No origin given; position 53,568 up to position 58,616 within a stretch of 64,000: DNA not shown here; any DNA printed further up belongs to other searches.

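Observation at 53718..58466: Single 1582-aa ORF fusing a sacsin/MORC-type GHKL ATPase to an Upf1-like SF1 helicase: candidate stand-alone defence or nucleic-acid surveillance protein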

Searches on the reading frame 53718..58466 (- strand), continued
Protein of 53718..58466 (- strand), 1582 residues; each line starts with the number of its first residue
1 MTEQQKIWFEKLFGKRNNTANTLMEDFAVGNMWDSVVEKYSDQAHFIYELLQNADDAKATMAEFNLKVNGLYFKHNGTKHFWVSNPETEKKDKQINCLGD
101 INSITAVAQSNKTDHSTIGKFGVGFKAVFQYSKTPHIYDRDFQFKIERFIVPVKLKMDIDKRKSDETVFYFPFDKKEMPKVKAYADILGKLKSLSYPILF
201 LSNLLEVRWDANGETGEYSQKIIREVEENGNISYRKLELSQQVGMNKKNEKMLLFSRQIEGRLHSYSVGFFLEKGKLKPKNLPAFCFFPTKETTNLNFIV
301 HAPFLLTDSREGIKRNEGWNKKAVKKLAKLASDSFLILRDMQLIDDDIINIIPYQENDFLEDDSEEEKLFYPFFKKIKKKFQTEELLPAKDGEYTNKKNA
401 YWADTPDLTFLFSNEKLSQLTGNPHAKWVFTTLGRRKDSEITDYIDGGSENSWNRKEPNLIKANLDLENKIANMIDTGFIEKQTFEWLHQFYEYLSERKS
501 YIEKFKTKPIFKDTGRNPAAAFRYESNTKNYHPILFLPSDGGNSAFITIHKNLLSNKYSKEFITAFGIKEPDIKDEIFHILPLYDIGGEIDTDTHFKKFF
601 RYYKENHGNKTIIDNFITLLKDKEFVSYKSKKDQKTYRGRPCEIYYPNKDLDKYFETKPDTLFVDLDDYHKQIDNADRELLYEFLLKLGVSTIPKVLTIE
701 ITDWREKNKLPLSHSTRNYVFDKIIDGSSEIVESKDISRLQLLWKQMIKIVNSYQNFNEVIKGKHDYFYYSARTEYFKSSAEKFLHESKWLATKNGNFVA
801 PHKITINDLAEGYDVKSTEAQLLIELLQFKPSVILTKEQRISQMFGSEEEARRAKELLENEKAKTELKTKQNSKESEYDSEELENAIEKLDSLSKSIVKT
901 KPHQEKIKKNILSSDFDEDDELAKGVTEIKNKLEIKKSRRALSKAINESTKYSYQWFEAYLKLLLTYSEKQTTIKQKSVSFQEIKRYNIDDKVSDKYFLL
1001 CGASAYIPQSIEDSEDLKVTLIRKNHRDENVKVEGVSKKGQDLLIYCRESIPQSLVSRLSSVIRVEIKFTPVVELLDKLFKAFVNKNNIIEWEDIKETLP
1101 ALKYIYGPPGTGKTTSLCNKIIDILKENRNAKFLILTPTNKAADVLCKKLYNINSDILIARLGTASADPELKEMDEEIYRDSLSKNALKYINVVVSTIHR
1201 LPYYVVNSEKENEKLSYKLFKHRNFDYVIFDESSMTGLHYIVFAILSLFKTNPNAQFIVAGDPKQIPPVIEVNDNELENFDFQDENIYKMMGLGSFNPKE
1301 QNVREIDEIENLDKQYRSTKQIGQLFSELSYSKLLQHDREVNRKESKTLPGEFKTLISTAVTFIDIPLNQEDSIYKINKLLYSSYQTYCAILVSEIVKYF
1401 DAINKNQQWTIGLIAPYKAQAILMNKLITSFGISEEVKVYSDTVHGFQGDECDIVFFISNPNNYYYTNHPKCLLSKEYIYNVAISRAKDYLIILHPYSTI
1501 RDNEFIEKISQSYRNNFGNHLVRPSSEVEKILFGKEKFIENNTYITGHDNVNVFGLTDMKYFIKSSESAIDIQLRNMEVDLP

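Call 43: search_dna_similar(query=window:53718-58466:-, collection=phages, mode=protein, max_rows=15)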
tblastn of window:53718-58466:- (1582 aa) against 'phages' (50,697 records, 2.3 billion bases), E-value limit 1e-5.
Records with a match: 1; places in all: 1; records where one place covers at least 80% of the query: 0.
Best place of each record, by identity: <60% 1.
By first word of the organism name: Bacteriophage 1.
By host as written in the record: - 1.
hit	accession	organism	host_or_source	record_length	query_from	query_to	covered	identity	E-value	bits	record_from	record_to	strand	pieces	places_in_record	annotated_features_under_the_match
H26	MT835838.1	Bacteriophage sp.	human fecal samples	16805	36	400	23%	31.0%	2e-26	125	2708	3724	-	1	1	record has no annotation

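Call 50: get_annotated_region(hit=H4, flank=8000)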
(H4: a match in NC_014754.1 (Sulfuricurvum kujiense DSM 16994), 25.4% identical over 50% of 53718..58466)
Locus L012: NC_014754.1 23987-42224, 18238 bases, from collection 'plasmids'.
description: Sulfuricurvum kujiense DSM 16994 plasmid pSULKU01, complete sequence
organism: Sulfuricurvum kujiense DSM 16994 (NCBI taxid 709032)
taxonomy: Bacteria; Campylobacterota; Epsilonproteobacteria; Campylobacterales; Sulfurimonadaceae; Sulfuricurvum; Sulfuricurvum kujiense; Sulfuricurvum kujiense DSM 16994
host: -; source: drain water from underground crude oil storage cavity; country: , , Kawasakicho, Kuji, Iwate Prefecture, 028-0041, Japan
typing (MOB-suite, as given by PLSDB): non-mobilizable; replicon rep_cluster_36
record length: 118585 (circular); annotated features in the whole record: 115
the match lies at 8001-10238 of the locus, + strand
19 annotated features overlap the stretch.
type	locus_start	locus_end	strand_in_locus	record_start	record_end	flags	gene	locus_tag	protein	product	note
CDS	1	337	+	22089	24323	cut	-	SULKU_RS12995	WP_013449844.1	replication initiation protein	GO:0006270 - DNA replication initiation [Evidence IEA]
CDS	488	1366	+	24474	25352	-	-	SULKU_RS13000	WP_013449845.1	ParA family protein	-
CDS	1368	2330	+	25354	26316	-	-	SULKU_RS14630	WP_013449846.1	ParB/RepB/Spo0J family partition protein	GO:0007059 - chromosome segregation [Evidence IEA]; GO:0000910 - cytokinesis [Evidence IEA]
CDS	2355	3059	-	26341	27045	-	-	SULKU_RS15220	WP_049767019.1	hypothetical protein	-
CDS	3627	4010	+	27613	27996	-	-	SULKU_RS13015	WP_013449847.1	hypothetical protein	-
CDS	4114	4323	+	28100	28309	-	-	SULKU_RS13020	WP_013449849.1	hypothetical protein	-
CDS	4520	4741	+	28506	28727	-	-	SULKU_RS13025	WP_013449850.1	hypothetical protein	-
CDS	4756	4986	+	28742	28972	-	-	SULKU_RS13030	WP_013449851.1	hypothetical protein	-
CDS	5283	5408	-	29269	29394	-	-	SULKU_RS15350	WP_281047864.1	hypothetical protein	-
CDS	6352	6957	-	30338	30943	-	-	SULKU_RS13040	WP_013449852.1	hypothetical protein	-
CDS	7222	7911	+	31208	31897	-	-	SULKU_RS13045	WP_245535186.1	NERD domain-containing protein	-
CDS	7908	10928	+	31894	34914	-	-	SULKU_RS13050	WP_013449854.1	DUF3883 domain-containing protein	-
CDS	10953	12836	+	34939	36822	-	qatA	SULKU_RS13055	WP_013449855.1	Qat anti-phage system ATPase QatA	GO:0051607 - defense response to virus [Evidence IEA]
CDS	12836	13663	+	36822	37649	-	qatB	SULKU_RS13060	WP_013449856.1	Qat anti-phage system associated protein QatB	GO:0051607 - defense response to virus [Evidence IEA]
CDS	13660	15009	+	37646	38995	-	qatC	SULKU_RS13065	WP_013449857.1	Qat anti-phage system QueC-like protein QatC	GO:0051607 - defense response to virus [Evidence IEA]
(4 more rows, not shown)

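Call 51: get_annotated_region(hit=H1, flank=8000)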
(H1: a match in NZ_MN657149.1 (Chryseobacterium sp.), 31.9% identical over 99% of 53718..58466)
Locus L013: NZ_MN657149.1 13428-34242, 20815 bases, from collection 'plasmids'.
description: Chryseobacterium sp. strain ANT_H2B plasmid pA2BH1, complete sequence
organism: Chryseobacterium sp. (NCBI taxid 1871047)
taxonomy: Bacteria; Bacteroidota; Flavobacteriia; Flavobacteriales; Weeksellaceae; Chryseobacterium; Chryseobacterium sp.
host: -; source: -; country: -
typing (MOB-suite, as given by PLSDB): non-mobilizable
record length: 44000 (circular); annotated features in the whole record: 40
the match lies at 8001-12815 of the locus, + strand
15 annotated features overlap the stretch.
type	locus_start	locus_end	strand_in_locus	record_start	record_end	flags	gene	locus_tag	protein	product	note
CDS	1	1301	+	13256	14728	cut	-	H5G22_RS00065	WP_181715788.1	hypothetical protein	-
CDS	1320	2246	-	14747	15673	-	-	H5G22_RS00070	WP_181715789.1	lytic transglycosylase domain-containing protein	-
CDS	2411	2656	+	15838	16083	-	-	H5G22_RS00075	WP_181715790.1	hypothetical protein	-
CDS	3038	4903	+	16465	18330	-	-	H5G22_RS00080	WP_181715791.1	site-specific DNA-methyltransferase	GO:0006306 - DNA methylation [Evidence IEA]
CDS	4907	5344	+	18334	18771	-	-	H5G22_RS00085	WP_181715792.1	hypothetical protein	-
CDS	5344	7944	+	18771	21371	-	-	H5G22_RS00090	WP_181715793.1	DEAD/DEAH box helicase family protein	-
CDS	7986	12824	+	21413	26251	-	-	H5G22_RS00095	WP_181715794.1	AAA domain-containing protein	-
CDS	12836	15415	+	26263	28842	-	-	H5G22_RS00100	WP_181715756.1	ATP-dependent helicase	-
CDS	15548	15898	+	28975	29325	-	-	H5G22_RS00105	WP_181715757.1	hypothetical protein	-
CDS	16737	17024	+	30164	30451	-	-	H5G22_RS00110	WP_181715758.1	DUF6876 family protein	-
CDS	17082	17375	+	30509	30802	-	-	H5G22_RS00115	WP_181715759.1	hypothetical protein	-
CDS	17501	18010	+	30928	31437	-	-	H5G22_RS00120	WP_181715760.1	hypothetical protein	-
CDS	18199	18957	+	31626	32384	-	-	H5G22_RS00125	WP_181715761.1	ParA family protein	-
CDS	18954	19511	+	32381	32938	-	-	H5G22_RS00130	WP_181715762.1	hypothetical protein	-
CDS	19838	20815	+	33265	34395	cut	-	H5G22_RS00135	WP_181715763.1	hypothetical protein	-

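Call 52: get_annotated_region(hit=H2, flank=8000)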
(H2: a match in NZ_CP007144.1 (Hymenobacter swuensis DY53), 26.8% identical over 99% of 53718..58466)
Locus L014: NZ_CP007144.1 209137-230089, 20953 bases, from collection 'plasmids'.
description: Hymenobacter swuensis DY53 plasmid pHsw1, complete sequence
organism: Hymenobacter swuensis DY53 (NCBI taxid 1227739)
taxonomy: Bacteria; Bacteroidota; Cytophagia; Cytophagales; Hymenobacteraceae; Hymenobacter; Hymenobacter swuensis; Hymenobacter swuensis DY53
host: -; source: -; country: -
typing (MOB-suite, as given by PLSDB): mobilizable; replicon rep_cluster_1754; relaxase MOBB
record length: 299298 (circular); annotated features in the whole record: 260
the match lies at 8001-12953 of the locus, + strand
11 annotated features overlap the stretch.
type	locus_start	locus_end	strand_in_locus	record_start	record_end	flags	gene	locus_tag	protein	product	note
CDS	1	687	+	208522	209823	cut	-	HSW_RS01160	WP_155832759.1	hypothetical protein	-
CDS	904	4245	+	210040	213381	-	-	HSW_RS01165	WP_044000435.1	DNA methyltransferase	GO:0006306 - DNA methylation [Evidence IEA]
CDS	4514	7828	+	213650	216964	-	-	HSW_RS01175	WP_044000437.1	DEAD/DEAH box helicase family protein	-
CDS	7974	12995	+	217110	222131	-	-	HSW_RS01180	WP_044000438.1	AAA domain-containing protein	-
CDS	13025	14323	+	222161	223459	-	-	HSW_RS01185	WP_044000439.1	bifunctional DNA primase/polymerase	-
CDS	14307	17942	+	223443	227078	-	-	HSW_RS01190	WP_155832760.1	helicase C-terminal domain-containing protein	GO:0006139 - nucleobase-containing compound metabolic process [Evidence IEA]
CDS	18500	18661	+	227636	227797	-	-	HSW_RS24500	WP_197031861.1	hypothetical protein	-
CDS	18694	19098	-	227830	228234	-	-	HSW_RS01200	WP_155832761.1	hypothetical protein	-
CDS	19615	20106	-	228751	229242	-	-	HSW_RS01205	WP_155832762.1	hypothetical protein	-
CDS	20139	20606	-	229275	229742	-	-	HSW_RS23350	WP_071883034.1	helix-turn-helix transcriptional regulator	-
CDS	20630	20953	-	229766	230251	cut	-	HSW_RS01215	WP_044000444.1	hypothetical protein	-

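Call 57: search_protein_families(library=padloc, proteins=[L012:7908-10928:+, L013:7986-12824:+, L014:7974-12995:+], max_evalue=0.001)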
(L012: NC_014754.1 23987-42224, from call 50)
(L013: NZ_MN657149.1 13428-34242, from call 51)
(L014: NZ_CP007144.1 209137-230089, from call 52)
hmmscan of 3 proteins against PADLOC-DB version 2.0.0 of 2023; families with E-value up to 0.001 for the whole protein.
L012:7908-10928:+ (1006 aa): 11 families
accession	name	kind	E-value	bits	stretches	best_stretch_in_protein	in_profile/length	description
PDLC03972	TmtA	-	2.5e-83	278.9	2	24-594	30-630/1302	-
PDLC03964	TmtA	-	1.3e-61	207.1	2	41-594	52-643/1538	-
PDLC03966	TmtA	-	2.7e-54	182.6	2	30-362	38-430/1655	-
PDLC03968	TmtA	-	1.6e-53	179.9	1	3-398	43-459/1486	-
PDLC03965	TmtA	-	1.4e-38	130.6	3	37-121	34-119/1370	-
PDLC03971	TmtA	-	5.6e-35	118.3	3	38-117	57-145/1782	-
PDLC03969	TmtA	-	1.9e-28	96.6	2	40-291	34-319/1563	-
PDLC03970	TmtA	-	2.6e-26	89.9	2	36-110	63-136/1552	-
PDLC03967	TmtA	-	1.9e-18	64.3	2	40-102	43-109/1063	-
PDLC03485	REase_II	-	0.00016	18.3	1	27-117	18-115/611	Type II restriction enzyme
PDLC04021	PD-T4-1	-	0.00038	17.5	1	875-973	245-344/383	-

L013:7986-12824:+ (1612 aa): 14 families
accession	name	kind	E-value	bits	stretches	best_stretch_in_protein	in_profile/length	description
PDLC03972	TmtA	-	1.6e-47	160.3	1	38-994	38-938/1302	-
PDLC03968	TmtA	-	4.5e-40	135.3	1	37-530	71-537/1486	-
PDLC03966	TmtA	-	6.2e-34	115.1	1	38-556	40-575/1655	-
PDLC03964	TmtA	-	7.3e-30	101.8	1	47-815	52-818/1538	-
PDLC03920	MkoA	-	1.7e-27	94.2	2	1266-1525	787-1072/1112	-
PDLC03924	MkoC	-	8.3e-22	75.1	1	1442-1526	859-941/1136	-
PDLC03921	MkoA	-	1.1e-21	74.3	2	1265-1526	1292-1564/1607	-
PDLC03969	TmtA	-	3.8e-21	72.5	1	46-415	34-407/1563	-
PDLC03965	TmtA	-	1e-20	71.4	2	34-141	24-118/1370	-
PDLC03971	TmtA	-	7.5e-17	58.2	2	269-349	332-409/1782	-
PDLC03802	RTasHel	-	9.1e-09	32.7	1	1150-1200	23-73/675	DRT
PDLC05066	PDC-S68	-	4.8e-08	29.5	1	1146-1312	594-723/1202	-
PDLC00120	GajB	-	1e-07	29.5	0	1155-1199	10-54/458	UrvD helicase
PDLC04476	PDC-M16A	-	0.00038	17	0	1151-1198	31-75/691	-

L014:7974-12995:+ (1673 aa): 20 families
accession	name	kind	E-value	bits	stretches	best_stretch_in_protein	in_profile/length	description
PDLC03968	TmtA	-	1.4e-35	120.4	1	23-484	55-451/1486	-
PDLC03972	TmtA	-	6.4e-35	118.6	1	32-544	30-483/1302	-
PDLC03966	TmtA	-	1.3e-29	100.7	1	36-372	36-375/1655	-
PDLC03920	MkoA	-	2.7e-25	86.9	2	1370-1571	885-1072/1112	-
PDLC03924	MkoC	-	1.6e-18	64.3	1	1488-1571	859-940/1136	-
PDLC03969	TmtA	-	3.2e-18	62.7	1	29-153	16-134/1563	-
PDLC03965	TmtA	-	4.3e-16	56.1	1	45-371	32-343/1370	-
PDLC03964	TmtA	-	5.1e-16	55.9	2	301-486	288-442/1538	-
PDLC03921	MkoA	-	1.6e-14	50.6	1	1484-1571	1477-1563/1607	-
PDLC03971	TmtA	-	5.1e-14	48.8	2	46-144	57-143/1782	-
PDLC03970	TmtA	-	5.7e-14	49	1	45-135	64-132/1552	-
PDLC05064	PDC-S68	-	4.6e-07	25.9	1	1176-1340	701-824/1273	-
PDLC02895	DpdJ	-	9.2e-07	24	1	1179-1574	65-453/2112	DpdJ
PDLC03802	RTasHel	-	1.1e-06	25.8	1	1180-1226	23-69/675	DRT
PDLC01734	typeIV_RecD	-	1.6e-06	24.6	0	1300-1340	436-476/763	RecD_0_IVD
PDLC00119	GajB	-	0.00011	19.3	0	1507-1582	472-552/565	UrvD helicase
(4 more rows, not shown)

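Call 69: search_protein_families(library=pfam, proteins=[L012:7908-10928:+], max_evalue=0.01)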
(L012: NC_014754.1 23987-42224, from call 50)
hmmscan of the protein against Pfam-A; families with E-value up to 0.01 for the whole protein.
L012:7908-10928:+ (1006 aa): 3 families
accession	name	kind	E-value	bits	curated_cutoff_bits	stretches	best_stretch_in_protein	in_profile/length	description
PF25794.1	SACS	-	5e-21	76.1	32.8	1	28-125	11-128/247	Sacsin domain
PF13020.12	NOV_C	-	6.1e-17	61.9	22.1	1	885-979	2-86/91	Protein NO VEIN, C-terminal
PF13589.12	HATPase_c_3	-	0.00019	21.9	25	1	38-116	6-92/137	Histidine kinase-, DNA gyrase B-, and HSP90-like ATPase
